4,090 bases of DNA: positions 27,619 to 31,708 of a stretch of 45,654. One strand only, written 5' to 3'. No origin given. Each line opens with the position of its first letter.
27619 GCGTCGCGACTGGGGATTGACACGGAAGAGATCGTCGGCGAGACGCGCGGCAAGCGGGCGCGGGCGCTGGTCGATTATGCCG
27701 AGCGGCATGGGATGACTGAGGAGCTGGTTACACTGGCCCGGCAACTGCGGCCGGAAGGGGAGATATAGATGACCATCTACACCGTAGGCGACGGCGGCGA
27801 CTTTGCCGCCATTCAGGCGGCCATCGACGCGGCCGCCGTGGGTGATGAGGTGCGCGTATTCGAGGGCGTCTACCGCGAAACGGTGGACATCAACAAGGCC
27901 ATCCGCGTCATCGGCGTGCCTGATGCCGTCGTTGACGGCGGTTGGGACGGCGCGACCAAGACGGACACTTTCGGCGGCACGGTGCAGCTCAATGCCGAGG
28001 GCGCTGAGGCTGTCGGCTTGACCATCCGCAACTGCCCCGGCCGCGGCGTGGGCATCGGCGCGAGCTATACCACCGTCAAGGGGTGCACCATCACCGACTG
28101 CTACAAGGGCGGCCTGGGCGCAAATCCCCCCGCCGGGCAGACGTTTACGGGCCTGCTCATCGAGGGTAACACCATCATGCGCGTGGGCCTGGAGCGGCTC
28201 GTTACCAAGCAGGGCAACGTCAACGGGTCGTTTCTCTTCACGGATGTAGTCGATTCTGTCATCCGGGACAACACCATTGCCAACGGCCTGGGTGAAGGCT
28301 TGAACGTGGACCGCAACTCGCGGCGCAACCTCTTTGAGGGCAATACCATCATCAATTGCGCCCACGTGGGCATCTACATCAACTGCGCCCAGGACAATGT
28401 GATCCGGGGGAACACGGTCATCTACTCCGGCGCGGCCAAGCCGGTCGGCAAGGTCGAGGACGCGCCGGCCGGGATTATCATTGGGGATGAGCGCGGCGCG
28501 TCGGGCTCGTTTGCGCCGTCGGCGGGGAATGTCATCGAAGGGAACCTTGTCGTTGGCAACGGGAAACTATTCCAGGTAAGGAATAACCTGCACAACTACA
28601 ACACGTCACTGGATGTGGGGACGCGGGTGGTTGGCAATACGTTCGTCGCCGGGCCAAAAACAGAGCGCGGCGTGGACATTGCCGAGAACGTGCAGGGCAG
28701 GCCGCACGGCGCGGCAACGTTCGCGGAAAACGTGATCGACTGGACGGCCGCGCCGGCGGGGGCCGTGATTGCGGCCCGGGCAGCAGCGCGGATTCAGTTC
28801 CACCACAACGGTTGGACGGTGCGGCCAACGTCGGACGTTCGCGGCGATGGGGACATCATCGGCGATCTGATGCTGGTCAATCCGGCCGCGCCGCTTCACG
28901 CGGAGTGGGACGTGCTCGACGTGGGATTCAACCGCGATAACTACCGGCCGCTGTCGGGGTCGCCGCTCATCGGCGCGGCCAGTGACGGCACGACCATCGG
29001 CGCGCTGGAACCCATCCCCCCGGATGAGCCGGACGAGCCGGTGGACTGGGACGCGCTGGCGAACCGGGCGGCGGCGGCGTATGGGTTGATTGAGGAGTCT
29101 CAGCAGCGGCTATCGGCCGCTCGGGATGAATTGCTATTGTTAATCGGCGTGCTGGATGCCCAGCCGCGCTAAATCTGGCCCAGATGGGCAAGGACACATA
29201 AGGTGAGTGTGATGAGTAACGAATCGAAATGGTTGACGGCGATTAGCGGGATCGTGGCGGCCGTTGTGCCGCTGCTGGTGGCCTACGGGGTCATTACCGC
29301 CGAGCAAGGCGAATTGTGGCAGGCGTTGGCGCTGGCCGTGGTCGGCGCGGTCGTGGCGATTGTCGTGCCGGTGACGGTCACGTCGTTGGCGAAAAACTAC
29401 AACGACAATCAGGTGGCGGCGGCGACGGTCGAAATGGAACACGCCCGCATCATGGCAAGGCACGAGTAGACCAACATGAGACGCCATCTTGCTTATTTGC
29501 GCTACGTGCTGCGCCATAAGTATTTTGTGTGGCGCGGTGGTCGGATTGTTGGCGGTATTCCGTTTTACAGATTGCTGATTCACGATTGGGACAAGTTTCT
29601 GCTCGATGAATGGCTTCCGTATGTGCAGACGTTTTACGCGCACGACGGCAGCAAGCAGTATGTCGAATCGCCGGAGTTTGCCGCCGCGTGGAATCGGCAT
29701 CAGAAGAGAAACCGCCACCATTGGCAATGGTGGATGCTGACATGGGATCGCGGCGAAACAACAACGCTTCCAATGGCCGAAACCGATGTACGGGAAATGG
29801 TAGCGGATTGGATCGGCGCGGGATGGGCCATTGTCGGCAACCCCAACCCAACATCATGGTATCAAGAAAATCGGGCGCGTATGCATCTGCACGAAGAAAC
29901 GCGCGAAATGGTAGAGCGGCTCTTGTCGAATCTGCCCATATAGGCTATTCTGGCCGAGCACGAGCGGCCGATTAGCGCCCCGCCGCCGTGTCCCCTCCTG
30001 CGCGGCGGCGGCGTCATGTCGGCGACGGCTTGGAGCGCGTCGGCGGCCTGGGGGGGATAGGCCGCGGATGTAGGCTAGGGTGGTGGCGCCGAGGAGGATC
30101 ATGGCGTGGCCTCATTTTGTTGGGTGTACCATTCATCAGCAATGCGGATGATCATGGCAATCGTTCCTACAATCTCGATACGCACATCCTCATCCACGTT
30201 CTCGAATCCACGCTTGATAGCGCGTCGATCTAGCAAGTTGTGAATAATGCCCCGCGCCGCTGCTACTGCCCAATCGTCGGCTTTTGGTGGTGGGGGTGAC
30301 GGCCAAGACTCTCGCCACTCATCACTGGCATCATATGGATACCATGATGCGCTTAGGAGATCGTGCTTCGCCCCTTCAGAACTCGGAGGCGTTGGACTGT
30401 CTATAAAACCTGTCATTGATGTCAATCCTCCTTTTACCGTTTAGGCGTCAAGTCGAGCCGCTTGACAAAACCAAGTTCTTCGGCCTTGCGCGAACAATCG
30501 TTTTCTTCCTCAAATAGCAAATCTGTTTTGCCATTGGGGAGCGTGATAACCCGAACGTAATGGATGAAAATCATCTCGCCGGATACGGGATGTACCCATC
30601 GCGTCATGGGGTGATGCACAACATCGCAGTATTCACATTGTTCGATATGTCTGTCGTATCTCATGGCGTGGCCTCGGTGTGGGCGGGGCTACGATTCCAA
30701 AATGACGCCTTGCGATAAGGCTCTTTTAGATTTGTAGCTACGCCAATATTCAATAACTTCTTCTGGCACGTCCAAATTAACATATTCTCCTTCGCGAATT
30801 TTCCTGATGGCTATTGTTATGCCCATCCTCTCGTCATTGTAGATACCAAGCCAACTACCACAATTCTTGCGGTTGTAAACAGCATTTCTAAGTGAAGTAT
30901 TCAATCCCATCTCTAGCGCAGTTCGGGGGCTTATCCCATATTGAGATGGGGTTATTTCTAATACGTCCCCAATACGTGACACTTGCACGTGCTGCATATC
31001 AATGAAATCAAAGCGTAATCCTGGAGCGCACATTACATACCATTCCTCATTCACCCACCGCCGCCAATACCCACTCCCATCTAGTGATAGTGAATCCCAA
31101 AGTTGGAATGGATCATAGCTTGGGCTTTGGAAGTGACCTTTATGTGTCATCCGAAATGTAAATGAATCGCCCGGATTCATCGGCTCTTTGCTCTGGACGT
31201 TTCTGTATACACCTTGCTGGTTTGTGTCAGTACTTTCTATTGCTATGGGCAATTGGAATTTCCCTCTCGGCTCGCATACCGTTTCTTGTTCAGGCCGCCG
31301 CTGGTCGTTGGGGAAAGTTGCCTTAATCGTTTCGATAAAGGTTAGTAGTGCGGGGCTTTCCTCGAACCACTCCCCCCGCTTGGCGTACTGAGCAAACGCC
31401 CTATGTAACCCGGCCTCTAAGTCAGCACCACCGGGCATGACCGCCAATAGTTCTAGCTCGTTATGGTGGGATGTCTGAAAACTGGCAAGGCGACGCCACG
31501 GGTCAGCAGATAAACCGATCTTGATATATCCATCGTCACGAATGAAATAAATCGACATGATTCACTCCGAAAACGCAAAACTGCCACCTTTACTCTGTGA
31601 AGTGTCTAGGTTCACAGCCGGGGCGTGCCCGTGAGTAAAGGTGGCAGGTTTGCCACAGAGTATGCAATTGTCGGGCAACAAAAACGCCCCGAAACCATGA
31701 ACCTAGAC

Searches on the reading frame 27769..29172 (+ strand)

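Call 93: search_protein_families(library=pfam, proteins=[window:27769-29172:+], max_evalue=0.0001)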
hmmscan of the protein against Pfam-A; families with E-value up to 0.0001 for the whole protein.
window:27769-29172:+ (467 aa): 2 families
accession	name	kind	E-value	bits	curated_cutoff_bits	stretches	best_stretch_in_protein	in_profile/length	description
PF13229.12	Beta_helix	-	1.1e-13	51.6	25.9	1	74-221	5-138/158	Right handed beta helix region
PF05048.19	NosD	-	9.3e-09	35.5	23.6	1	155-292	63-169/212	Periplasmic copper-binding protein (NosD)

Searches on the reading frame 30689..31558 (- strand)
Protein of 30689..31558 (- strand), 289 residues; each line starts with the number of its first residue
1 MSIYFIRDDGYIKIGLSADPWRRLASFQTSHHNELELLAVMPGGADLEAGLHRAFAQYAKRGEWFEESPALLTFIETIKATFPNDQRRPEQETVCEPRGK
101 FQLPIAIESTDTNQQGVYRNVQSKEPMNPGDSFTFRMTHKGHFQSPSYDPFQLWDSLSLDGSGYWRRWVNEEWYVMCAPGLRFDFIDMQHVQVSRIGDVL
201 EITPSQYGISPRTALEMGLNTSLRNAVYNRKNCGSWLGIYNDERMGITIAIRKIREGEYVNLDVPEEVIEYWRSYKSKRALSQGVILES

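Call 11: search_protein_families(library=pfam, proteins=[window:30689-31558:-], max_evalue=0.01)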
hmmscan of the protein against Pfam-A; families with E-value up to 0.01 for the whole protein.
window:30689-31558:- (289 aa): 2 families
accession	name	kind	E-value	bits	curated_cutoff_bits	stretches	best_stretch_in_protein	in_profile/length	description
PF13455.12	MUG113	-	1.1e-08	35.9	22.3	1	13-67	2-61/73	Meiotically up-regulated gene 113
PF10544.15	T5orf172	-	1.3e-05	26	20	1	3-69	3-90/101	T5orf172 domain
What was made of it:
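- Checked: Paralogue: 30689-31558 is confirmed as MUG113 at 1.1e-8 (call 11).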

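Call 12: search_protein_families(library=padloc, proteins=[window:30689-31558:-], max_evalue=0.1)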
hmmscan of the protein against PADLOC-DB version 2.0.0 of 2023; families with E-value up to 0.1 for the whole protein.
window:30689-31558:- (289 aa): 0 families

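Call 44: search_protein_families(library=ncbifam, proteins=[window:30689-31558:-], max_evalue=0.01)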
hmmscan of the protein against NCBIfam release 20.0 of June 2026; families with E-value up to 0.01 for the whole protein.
window:30689-31558:- (289 aa): 0 families

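Call 92: search_protein_families(library=phrogs, proteins=[window:30689-31558:-], max_evalue=0.001)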
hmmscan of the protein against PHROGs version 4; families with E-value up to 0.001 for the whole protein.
window:30689-31558:- (289 aa): 4 families
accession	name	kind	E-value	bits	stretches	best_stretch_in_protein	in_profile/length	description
phrog_8130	-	unknown function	1.5e-15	58.2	1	3-91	183-275/434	-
phrog_4284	-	unknown function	3.5e-12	47.4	1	7-68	93-154/171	-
phrog_8604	-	unknown function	7.6e-08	33.2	1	3-79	127-198/200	-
phrog_5032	-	unknown function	1.9e-06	28.7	1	9-83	89-165/178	-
